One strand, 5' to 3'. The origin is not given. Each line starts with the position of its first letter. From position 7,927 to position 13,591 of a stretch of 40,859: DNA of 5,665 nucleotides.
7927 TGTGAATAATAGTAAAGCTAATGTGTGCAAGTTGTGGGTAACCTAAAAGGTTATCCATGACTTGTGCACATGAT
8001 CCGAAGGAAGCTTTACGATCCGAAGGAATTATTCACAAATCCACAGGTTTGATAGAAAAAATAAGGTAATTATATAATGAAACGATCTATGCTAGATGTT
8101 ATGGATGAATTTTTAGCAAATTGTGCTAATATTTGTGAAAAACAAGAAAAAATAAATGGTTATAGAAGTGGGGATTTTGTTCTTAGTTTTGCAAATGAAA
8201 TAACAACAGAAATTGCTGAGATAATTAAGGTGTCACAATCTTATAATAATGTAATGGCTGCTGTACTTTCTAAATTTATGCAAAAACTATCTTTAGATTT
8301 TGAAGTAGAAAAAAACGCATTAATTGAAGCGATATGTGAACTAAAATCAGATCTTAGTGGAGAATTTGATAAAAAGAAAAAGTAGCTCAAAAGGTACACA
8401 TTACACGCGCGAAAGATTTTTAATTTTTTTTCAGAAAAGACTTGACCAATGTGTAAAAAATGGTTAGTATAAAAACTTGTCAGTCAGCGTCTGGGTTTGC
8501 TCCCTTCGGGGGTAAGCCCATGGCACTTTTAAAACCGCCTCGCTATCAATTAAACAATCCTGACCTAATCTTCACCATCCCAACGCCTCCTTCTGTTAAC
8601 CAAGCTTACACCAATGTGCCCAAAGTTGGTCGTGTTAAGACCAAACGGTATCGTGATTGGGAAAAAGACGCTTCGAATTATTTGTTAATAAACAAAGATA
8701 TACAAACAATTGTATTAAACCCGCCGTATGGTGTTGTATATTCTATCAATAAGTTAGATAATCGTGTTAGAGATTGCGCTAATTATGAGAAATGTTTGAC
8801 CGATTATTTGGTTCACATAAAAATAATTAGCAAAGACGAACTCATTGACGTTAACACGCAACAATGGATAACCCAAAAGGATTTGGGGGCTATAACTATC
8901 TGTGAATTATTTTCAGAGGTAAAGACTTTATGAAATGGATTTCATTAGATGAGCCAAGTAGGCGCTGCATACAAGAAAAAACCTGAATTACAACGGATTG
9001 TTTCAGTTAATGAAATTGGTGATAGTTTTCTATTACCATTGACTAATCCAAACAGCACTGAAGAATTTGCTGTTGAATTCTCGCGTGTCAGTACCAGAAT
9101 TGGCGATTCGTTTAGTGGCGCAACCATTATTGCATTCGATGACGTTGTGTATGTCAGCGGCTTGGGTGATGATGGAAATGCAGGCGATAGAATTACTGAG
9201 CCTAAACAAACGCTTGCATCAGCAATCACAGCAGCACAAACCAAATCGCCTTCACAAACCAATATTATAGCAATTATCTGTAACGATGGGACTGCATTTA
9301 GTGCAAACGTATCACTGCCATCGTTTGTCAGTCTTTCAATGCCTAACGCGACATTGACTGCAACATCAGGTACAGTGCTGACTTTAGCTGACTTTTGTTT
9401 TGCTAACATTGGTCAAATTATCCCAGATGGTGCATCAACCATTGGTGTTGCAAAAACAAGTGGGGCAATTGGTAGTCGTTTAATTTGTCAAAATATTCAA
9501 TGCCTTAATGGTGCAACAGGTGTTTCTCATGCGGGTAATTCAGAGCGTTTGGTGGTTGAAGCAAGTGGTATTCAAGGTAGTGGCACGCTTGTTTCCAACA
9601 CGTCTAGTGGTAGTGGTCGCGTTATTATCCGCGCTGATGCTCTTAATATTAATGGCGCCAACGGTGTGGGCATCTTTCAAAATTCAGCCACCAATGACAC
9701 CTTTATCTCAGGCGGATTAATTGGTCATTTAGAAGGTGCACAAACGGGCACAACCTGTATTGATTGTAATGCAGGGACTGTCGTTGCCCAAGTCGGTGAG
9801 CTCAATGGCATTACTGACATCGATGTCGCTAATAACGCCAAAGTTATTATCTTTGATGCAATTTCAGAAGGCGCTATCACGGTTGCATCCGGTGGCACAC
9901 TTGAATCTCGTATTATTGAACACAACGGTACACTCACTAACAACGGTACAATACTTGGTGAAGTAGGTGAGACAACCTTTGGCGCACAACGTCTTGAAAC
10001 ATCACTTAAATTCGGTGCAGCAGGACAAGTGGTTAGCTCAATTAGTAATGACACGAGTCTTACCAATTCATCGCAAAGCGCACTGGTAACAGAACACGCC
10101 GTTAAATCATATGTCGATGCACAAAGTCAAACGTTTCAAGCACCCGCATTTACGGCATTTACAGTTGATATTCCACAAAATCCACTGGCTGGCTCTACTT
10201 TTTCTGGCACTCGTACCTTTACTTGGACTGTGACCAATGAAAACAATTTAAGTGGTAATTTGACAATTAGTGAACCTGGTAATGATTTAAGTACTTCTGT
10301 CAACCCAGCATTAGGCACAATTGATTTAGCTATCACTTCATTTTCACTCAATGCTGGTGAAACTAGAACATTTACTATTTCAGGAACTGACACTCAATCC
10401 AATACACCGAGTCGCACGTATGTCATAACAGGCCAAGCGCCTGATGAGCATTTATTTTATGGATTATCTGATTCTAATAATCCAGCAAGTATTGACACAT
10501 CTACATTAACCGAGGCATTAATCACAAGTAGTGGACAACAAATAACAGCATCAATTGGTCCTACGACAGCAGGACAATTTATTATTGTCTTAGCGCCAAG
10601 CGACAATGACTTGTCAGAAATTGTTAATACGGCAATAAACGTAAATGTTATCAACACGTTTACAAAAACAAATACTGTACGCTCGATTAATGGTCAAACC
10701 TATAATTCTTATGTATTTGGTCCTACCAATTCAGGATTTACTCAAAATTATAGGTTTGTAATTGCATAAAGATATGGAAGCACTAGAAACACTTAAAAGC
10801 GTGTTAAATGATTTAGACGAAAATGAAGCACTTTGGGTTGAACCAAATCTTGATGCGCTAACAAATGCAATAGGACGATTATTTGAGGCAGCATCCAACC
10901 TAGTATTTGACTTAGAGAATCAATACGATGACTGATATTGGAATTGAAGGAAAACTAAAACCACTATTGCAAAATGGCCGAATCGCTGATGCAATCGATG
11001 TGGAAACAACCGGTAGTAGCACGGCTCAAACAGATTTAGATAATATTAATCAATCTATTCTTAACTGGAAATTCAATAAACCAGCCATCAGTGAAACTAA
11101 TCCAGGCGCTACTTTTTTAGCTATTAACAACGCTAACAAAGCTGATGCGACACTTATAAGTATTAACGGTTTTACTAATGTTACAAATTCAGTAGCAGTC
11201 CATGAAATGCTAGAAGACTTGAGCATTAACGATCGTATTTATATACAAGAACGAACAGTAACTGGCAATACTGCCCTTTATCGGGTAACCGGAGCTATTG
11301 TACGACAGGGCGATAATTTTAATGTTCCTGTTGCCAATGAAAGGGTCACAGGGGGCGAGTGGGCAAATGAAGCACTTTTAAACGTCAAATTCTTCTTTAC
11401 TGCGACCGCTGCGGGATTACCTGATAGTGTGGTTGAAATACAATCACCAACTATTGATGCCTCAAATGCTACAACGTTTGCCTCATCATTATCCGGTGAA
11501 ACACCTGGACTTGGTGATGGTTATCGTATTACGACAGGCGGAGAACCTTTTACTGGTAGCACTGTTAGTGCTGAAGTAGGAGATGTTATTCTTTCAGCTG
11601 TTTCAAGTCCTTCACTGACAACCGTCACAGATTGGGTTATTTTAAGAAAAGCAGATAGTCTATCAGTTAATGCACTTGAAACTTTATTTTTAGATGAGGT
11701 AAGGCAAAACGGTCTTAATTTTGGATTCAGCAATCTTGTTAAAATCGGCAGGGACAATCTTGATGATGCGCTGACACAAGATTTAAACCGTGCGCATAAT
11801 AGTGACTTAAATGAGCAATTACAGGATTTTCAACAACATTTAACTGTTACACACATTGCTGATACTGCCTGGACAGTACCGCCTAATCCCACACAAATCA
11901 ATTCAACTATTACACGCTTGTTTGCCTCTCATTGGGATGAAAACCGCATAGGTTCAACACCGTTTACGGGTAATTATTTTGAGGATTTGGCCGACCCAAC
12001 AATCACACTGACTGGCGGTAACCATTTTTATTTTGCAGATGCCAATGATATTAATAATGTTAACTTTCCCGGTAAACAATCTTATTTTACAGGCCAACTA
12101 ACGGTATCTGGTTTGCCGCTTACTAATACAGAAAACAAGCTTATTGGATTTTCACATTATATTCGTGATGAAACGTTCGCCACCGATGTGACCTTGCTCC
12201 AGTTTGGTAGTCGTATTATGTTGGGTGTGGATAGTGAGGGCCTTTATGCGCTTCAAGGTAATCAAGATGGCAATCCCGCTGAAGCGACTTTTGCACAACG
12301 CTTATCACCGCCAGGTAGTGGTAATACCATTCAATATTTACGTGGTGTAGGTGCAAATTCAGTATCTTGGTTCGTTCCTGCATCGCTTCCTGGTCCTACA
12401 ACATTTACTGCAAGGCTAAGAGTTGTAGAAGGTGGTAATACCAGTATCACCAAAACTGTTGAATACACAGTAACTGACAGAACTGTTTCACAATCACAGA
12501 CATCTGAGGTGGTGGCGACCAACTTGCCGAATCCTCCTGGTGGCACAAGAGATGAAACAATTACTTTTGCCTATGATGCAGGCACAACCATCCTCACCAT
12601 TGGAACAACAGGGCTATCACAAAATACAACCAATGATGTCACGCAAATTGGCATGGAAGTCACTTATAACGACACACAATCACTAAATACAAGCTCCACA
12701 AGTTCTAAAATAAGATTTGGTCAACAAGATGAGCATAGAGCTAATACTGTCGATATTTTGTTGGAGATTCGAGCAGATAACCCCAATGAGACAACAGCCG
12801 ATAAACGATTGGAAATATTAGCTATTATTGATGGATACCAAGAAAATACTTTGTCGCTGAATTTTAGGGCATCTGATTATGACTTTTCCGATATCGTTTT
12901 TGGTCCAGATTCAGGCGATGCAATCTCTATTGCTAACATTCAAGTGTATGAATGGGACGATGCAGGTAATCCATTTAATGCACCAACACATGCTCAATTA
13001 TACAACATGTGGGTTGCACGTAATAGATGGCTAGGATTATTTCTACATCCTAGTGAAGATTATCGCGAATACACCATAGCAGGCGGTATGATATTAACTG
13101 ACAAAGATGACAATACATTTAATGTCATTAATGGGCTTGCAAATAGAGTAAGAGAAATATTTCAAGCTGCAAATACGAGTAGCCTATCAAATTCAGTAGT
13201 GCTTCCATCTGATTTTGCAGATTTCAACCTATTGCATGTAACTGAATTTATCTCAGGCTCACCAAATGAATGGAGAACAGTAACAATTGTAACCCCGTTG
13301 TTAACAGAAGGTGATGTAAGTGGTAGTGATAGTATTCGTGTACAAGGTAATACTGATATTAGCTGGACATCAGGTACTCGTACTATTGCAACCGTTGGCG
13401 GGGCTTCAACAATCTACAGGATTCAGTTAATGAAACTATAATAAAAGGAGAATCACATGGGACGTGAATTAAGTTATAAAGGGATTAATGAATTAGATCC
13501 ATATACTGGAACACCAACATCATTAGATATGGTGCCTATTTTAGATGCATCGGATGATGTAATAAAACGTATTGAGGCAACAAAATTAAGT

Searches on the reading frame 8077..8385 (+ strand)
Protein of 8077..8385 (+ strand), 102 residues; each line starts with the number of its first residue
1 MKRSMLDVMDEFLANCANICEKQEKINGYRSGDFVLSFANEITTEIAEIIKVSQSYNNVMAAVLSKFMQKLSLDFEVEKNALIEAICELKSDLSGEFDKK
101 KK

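Call 10: search_protein_families(library=phrogs, proteins=[window:8077-8385:+], max_evalue=0.01)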
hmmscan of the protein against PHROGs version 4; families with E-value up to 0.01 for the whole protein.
window:8077-8385:+ (102 aa): 0 families

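Call 11: search_protein_families(library=pfam, proteins=[window:8077-8385:+], max_evalue=0.01)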
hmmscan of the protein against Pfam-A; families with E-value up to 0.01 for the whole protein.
window:8077-8385:+ (102 aa): 0 families

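Call 23: find_related_loci(query=window:8077-8382:+, collection=viral_contigs, flank=4000)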
Query window:8077-8382:+ (102 aa) in viral_contigs; peptide patterns used: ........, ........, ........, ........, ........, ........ (x = any residue, [..] = any of these).
13 stretches matched a pattern, but none encodes a relative of the query by tblastn (E <= 1e-3).

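Call 24: find_encoding_contigs(protein=window:8077-8385:+, flank=3000, max_places=10)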
Protein window:8077-8385:+ (102 aa): 2 contigs read that carry it; 2 places shown.
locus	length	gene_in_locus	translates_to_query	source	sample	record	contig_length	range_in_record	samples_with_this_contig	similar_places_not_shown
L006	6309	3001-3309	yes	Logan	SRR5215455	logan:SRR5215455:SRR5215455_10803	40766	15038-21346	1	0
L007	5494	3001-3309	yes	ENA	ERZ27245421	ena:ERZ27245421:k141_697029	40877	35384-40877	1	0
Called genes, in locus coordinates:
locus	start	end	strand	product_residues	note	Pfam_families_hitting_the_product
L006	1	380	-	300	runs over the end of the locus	PF09588:YqaJ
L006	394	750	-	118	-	-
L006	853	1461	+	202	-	PF14549:P22_Cro (faint), PF15943:YdaS_toxin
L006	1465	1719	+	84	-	-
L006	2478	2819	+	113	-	-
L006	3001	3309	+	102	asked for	-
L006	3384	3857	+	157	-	-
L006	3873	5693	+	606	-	-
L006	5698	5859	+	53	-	-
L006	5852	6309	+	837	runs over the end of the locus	-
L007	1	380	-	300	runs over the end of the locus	PF09588:YqaJ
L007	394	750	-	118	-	-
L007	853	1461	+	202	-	PF14549:P22_Cro (faint), PF15943:YdaS_toxin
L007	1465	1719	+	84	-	-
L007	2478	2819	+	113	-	-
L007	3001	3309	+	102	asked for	-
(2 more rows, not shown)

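Call 26: find_homologous_proteins(query=window:8077-8382:+, max_evalue=0.01)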
Query window:8077-8382:+ (102 aa): 1 proteins with E <= 0.01 among 2 candidates.
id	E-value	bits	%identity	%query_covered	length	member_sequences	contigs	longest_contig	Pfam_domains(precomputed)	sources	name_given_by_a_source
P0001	2.5e-57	208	100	100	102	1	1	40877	-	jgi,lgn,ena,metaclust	metaclust:\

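Call 70: predict_structure(protein=window:8077-8382:+)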
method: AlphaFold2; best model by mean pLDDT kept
length: 102 residues; sequences in the alignment: 1
mean_pLDDT: 56.8   pTM: 0.36
mean pLDDT of the five models: 56.8, 55.2, 50.4, 49.2, 47.6
residues with pLDDT >= 90: 0; 70-90: 2; 50-70: 85; < 50: 15
segments of 3 or more residues with pLDDT < 50: 96-102
pLDDT, mean of each block of 10 residues (from residue 1): 56 68 60 60 59 55 57 50 58 48 39
secondary structure, 60 per line:
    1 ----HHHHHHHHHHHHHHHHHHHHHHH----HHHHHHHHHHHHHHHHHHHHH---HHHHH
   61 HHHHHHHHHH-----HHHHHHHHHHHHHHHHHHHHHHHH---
elements in order: H5-27 H32-52 H56-70 H76-99

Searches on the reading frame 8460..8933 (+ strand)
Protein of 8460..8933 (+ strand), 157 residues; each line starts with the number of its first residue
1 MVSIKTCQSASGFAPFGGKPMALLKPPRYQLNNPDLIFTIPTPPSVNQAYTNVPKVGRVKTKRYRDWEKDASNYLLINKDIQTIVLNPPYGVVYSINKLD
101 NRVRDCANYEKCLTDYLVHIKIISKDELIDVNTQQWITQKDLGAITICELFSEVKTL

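Call 10: search_protein_families(library=phrogs, proteins=[window:8460-8933:+], max_evalue=0.01)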
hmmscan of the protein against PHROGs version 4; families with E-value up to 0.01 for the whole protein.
window:8460-8933:+ (157 aa): 2 families
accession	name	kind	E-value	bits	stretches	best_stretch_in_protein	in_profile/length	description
phrog_34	-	DNA, RNA and nucleotide metabolism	1e-10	42.8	1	31-138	70-179/259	RusA-like Holliday junction resolvase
phrog_11894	-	DNA, RNA and nucleotide metabolism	3.3e-05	25.2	1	49-132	15-101/122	RusA-like Holliday junction resolvase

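Call 11: search_protein_families(library=pfam, proteins=[window:8460-8933:+], max_evalue=0.01)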
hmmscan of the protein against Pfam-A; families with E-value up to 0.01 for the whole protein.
window:8460-8933:+ (157 aa): 1 family
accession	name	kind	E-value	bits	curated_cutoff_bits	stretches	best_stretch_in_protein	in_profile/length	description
PF05866.16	RusA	-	0.0007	20.6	22.8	1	42-135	2-111/124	Endodeoxyribonuclease RusA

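Call 40: search_dna_similar(query=window:8460-8930:+, collection=phages, mode=protein, max_evalue=0.001, max_rows=25)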
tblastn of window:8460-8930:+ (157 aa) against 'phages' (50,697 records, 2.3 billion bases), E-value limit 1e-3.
Records with a match: 5; places in all: 5; records where one place covers at least 80% of the query: 0.
Best place of each record, by identity: <60% 5.
By first word of the organism name: Rhizobium 5.
By host as written in the record: Rhizobium phaseoli I3_18 1; Rhizobium etli Y1_10 1; Rhizobium etli N741 1; Rhizobium etli sv. phaseoli N561 1; Rhizobium etli N6212 1.
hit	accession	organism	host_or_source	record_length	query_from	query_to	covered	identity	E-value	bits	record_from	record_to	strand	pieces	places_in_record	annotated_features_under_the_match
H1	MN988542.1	Rhizobium phage RHph_I3_18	Rhizobium phaseoli I3_18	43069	16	137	78%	29.0%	1e-6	52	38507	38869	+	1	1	holliday junction resolvase RusA-like protein | hypothetical protein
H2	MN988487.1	Rhizobium phage RHph_Y1_10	Rhizobium etli Y1_10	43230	40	137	62%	32.0%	4e-6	51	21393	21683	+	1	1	holliday junction resolvase RusA-like protein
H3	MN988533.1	Rhizobium phage RHph_N2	Rhizobium etli N741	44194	40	137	62%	32.0%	9e-6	50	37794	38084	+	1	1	holliday junction resolvase RusA-like protein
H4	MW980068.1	Rhizobium phage RHEph18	Rhizobium etli sv. phaseoli N561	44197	40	137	62%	32.0%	9e-6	50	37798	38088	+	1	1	holliday junction resolvase RusA-like protein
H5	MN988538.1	Rhizobium phage RHph_Y25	Rhizobium etli N6212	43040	40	137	62%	32.0%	4e-5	48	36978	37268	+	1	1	holliday junction resolvase RusA-like protein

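Call 46: find_related_loci(query=window:8460-8930:+, collection=viral_contigs, flank=4000)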
Query window:8460-8930:+ (157 aa) in viral_contigs; peptide patterns used: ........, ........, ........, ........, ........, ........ (x = any residue, [..] = any of these).
38 stretches matched a pattern; 34 encode a relative of the query (tblastn E <= 1e-3); 34 distinct loci.
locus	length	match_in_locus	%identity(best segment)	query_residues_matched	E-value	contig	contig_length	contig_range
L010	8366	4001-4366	42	29-151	4e-26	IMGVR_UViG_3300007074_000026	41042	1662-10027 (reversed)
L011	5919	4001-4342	48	34-152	6e-26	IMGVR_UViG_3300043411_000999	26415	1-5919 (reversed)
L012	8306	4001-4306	33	36-127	4e-7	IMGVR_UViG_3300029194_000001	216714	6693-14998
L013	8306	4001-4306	33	36-127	6e-7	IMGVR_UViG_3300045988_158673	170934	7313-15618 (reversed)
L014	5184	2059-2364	33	36-127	6e-7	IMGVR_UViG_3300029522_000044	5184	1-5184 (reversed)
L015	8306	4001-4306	33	36-127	6e-7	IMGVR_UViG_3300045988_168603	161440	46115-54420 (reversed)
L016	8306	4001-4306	33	36-127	6e-7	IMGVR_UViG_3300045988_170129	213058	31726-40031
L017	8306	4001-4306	33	36-127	6e-7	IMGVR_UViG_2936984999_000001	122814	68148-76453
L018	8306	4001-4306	33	36-127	9e-7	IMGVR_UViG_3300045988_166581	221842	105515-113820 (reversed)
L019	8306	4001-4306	33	36-127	1e-6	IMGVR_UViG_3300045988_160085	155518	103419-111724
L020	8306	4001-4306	32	36-127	1e-6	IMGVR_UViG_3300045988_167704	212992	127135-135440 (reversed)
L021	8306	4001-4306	32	36-127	1e-6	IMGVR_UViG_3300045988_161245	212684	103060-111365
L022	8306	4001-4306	32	36-127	1e-6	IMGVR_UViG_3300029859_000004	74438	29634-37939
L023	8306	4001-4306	32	36-127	1e-6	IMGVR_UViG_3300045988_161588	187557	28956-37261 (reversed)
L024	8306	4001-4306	32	36-127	1e-6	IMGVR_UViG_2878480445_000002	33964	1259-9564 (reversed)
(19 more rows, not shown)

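Call 64: find_homologous_proteins(query=window:8460-8930:+, max_evalue=1e-10)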
Query window:8460-8930:+ (157 aa): 2 proteins with E <= 1e-10 among 11 candidates.
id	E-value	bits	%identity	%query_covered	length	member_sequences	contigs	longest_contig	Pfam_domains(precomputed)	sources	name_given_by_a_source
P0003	1.6e-86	305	100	87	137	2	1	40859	-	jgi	-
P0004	3.1e-23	100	43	76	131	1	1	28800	PF05866.17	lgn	-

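Call 65: find_encoding_contigs(protein=P0004, flank=5000, max_places=3)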
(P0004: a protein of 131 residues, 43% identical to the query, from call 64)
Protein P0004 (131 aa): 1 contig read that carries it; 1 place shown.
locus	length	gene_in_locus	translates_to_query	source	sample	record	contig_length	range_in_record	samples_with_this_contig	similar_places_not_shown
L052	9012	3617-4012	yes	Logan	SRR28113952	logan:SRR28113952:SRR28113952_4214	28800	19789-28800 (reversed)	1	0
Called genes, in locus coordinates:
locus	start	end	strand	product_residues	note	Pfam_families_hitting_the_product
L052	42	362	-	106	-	-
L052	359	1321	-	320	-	PF09588:YqaJ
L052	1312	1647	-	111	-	-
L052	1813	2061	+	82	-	PF01381:HTH_3 (weak)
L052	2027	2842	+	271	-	-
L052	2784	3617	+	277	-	PF00308:Bac_DnaA, PF01695:IstB_IS21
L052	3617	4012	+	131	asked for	PF05866:RusA (weak)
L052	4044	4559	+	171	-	PF03592:Terminase_2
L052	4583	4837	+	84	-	-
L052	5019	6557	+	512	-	-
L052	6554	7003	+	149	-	-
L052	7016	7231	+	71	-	-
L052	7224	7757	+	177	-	PF13489:Methyltransf_23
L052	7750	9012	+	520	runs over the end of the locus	PF12236:Head-tail_con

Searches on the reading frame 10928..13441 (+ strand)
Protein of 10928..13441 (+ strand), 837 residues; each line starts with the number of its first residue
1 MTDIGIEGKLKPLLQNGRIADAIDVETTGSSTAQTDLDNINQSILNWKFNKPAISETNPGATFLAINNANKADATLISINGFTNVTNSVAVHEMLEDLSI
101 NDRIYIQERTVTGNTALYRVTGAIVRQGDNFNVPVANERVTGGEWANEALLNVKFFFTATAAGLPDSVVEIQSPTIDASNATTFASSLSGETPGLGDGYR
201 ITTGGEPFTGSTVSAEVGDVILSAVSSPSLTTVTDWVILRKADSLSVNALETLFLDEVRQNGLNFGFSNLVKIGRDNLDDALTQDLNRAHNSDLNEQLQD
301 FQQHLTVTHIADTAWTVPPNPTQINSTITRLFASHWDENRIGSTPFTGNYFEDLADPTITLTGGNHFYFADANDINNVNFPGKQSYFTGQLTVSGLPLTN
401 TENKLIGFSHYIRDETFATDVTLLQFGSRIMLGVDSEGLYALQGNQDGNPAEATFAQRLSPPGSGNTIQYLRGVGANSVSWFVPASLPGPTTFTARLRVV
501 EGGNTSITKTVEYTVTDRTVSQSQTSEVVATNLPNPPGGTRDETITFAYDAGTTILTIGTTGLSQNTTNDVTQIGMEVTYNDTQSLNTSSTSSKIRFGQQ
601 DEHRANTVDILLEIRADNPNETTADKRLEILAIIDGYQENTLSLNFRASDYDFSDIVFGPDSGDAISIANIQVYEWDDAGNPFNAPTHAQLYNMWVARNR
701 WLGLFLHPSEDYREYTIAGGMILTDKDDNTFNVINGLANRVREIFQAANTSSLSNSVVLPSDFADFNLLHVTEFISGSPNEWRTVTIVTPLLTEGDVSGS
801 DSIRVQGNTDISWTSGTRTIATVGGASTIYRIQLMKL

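Call 10: search_protein_families(library=phrogs, proteins=[window:10928-13441:+], max_evalue=0.01)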
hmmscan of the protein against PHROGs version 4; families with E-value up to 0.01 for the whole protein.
window:10928-13441:+ (837 aa): 0 families

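Call 11: search_protein_families(library=pfam, proteins=[window:10928-13441:+], max_evalue=0.01)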
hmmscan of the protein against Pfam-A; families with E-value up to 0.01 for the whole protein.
window:10928-13441:+ (837 aa): 1 family
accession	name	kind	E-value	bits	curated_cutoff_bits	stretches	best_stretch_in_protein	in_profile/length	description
PF24197.1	DUF7422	-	0.0063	17.1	27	0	672-733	4-58/69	Family of unknown function (DUF7422)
